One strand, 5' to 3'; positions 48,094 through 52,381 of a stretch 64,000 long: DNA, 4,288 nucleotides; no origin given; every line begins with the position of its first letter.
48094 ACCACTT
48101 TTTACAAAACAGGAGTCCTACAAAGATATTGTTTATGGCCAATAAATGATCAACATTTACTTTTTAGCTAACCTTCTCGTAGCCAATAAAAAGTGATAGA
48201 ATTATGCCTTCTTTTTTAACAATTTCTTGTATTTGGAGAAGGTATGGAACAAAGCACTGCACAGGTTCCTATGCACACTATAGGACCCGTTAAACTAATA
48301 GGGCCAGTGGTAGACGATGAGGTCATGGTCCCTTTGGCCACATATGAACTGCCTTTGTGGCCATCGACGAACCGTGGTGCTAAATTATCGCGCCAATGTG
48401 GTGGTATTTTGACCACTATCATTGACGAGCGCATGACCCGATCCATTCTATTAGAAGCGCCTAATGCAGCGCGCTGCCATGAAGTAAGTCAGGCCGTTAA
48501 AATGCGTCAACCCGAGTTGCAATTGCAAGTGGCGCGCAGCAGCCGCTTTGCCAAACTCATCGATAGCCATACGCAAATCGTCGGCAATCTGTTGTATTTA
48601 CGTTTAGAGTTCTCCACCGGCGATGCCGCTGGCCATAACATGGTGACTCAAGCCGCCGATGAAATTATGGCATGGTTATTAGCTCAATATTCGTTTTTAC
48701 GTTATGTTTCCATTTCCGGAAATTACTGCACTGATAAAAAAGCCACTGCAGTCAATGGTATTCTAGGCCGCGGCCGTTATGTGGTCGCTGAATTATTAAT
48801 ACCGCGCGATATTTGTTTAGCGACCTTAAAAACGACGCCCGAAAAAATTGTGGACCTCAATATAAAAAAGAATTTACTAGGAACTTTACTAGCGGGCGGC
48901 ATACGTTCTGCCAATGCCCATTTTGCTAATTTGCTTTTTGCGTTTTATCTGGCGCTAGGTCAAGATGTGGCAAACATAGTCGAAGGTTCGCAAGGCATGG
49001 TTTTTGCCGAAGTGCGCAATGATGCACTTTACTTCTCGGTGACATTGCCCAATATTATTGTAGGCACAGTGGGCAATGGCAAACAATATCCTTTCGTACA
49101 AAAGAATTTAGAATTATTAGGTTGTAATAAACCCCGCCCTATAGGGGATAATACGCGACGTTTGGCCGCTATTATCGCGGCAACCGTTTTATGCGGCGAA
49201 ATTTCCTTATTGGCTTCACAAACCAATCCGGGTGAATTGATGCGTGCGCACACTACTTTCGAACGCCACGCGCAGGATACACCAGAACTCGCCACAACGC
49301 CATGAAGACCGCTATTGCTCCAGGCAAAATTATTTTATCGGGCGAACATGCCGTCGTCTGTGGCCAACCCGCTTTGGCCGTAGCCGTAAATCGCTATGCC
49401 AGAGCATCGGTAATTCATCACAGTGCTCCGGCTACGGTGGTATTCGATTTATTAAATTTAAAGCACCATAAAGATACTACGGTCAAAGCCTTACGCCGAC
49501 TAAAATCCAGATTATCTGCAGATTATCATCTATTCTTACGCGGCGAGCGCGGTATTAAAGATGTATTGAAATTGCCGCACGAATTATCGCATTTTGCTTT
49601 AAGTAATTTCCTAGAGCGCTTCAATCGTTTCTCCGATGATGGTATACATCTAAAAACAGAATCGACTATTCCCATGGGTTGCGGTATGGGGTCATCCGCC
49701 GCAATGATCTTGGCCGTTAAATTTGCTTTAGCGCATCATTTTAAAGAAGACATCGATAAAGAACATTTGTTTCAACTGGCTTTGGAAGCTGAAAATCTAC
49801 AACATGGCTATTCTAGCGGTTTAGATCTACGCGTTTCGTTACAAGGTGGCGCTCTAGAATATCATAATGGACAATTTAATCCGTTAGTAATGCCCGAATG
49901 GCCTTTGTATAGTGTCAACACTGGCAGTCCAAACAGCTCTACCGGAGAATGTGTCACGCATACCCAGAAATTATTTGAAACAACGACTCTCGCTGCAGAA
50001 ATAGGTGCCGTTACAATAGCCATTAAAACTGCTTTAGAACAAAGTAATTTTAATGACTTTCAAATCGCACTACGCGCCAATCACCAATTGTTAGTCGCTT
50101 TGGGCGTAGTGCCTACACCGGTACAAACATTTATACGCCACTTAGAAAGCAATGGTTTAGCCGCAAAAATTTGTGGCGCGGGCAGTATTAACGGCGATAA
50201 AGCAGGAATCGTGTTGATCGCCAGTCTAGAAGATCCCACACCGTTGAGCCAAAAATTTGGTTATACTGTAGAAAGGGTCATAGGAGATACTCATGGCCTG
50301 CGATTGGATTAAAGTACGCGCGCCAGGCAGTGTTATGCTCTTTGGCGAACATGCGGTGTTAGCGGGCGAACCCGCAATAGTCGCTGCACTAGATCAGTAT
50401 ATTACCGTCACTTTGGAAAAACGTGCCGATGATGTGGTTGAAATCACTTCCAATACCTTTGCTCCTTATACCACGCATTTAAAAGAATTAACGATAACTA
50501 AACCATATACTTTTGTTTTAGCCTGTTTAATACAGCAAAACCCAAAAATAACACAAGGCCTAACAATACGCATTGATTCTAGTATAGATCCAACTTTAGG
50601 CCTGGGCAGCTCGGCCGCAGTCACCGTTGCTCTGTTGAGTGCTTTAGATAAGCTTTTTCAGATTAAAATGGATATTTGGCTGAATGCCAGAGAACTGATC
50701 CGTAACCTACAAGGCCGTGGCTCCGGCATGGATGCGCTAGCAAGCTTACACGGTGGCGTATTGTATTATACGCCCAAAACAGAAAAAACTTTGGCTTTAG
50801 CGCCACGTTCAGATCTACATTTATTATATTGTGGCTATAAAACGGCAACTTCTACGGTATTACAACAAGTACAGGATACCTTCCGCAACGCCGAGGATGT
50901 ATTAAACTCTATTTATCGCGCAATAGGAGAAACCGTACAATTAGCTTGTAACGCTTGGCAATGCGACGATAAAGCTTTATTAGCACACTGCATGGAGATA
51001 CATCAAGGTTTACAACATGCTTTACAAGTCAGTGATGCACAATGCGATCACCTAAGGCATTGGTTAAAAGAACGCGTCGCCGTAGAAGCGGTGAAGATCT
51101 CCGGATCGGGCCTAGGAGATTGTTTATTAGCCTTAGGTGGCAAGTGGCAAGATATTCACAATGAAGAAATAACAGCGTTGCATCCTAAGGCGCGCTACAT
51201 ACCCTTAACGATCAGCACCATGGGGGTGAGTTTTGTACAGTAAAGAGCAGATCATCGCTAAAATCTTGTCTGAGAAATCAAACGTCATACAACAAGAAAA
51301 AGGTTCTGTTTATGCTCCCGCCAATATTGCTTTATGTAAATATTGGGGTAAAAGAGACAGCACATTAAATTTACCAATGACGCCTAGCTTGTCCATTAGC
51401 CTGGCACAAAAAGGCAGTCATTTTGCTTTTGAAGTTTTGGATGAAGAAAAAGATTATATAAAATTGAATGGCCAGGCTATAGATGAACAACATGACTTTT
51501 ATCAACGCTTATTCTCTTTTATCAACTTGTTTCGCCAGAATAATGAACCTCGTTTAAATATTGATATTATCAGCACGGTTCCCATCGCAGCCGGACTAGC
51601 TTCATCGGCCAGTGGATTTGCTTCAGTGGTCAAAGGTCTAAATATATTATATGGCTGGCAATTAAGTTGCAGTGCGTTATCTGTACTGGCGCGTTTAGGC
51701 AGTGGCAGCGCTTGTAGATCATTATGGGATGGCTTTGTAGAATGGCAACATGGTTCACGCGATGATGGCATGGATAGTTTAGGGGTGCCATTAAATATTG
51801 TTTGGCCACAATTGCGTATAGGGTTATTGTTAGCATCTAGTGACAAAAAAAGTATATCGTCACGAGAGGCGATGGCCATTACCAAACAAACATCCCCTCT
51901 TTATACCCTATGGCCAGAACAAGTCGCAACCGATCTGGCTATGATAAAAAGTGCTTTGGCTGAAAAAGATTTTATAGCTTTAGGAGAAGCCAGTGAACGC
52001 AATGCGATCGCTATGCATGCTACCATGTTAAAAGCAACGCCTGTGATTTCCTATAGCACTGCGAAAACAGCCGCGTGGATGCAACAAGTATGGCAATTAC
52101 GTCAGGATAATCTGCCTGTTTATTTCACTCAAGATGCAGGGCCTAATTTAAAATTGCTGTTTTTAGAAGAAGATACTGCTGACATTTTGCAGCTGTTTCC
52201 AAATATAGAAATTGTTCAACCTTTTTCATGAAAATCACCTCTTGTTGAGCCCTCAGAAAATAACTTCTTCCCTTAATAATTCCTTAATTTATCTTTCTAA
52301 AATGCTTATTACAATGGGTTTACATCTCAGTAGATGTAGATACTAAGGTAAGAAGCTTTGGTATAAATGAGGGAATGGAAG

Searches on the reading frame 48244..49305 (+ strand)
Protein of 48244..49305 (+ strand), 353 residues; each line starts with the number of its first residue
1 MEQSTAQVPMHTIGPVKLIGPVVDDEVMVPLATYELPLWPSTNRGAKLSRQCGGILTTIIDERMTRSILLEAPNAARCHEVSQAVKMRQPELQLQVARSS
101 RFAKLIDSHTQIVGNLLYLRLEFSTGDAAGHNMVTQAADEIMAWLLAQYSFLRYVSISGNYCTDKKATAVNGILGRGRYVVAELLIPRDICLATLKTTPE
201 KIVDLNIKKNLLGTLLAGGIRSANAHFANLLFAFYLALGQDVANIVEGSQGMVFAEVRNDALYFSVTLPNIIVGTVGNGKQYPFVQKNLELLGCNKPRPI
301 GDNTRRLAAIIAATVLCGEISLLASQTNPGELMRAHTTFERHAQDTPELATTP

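Call 27: search_protein_families(library=pfam, proteins=[window:48244-49305:+], max_evalue=0.00001)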
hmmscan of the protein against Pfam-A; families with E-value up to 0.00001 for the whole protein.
window:48244-49305:+ (353 aa): 1 family
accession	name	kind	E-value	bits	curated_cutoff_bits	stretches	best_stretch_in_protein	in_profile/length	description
PF00368.23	HMG-CoA_red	-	2.3e-85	287.3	27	1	5-340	40-367/368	Hydroxymethylglutaryl-coenzyme A reductase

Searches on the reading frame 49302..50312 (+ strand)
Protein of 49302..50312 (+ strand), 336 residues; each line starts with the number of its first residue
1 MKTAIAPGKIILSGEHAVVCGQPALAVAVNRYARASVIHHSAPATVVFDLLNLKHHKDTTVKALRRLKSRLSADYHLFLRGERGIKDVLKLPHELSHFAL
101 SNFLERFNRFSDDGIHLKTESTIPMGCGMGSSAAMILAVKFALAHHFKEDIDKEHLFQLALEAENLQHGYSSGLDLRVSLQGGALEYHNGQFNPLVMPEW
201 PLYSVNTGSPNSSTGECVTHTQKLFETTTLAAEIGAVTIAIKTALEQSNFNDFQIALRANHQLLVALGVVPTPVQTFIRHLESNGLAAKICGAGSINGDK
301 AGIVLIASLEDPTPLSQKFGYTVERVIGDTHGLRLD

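Call 27: search_protein_families(library=pfam, proteins=[window:49302-50312:+], max_evalue=0.00001)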
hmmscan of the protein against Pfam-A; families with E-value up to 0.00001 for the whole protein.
window:49302-50312:+ (336 aa): 1 family
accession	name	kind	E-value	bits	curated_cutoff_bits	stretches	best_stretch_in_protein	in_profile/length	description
PF00288.32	GHMP_kinases_N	-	2.9e-18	66.3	22.3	1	100-183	7-87/87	GHMP kinases N terminal domain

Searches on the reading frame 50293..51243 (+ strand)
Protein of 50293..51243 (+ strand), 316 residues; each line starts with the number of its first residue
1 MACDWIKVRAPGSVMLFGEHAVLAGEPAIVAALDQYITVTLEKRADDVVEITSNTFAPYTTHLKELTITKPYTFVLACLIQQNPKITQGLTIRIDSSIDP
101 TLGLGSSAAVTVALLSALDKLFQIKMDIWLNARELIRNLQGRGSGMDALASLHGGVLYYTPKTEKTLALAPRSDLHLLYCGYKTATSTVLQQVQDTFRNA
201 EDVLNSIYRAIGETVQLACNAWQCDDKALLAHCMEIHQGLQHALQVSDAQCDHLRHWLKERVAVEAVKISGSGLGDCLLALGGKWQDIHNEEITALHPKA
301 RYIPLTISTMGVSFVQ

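Call 27: search_protein_families(library=pfam, proteins=[window:50293-51243:+], max_evalue=0.00001)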
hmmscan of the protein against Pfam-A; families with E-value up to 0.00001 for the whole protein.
window:50293-51243:+ (316 aa): 1 family
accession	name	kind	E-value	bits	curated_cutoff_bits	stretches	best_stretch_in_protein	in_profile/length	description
PF00288.32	GHMP_kinases_N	-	5.4e-14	52.6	22.3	1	81-155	12-87/87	GHMP kinases N terminal domain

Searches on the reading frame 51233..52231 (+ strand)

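Call 27: search_protein_families(library=pfam, proteins=[window:51233-52231:+], max_evalue=0.00001)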
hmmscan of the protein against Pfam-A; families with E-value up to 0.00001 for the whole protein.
window:51233-52231:+ (332 aa): 3 families
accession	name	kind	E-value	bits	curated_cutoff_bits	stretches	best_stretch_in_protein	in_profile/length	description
PF22700.2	MVD-like_N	-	9.2e-43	146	27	1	28-182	1-155/157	Diphosphomevalonate decarboxylase-like N-terminal domain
PF18376.6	MDD_C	-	5.7e-18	65.8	23.2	1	199-322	4-130/186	Mevalonate 5-diphosphate decarboxylase C-terminal domain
PF00288.32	GHMP_kinases_N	-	4.9e-08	33.5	22.3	1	97-154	7-64/87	GHMP kinases N terminal domain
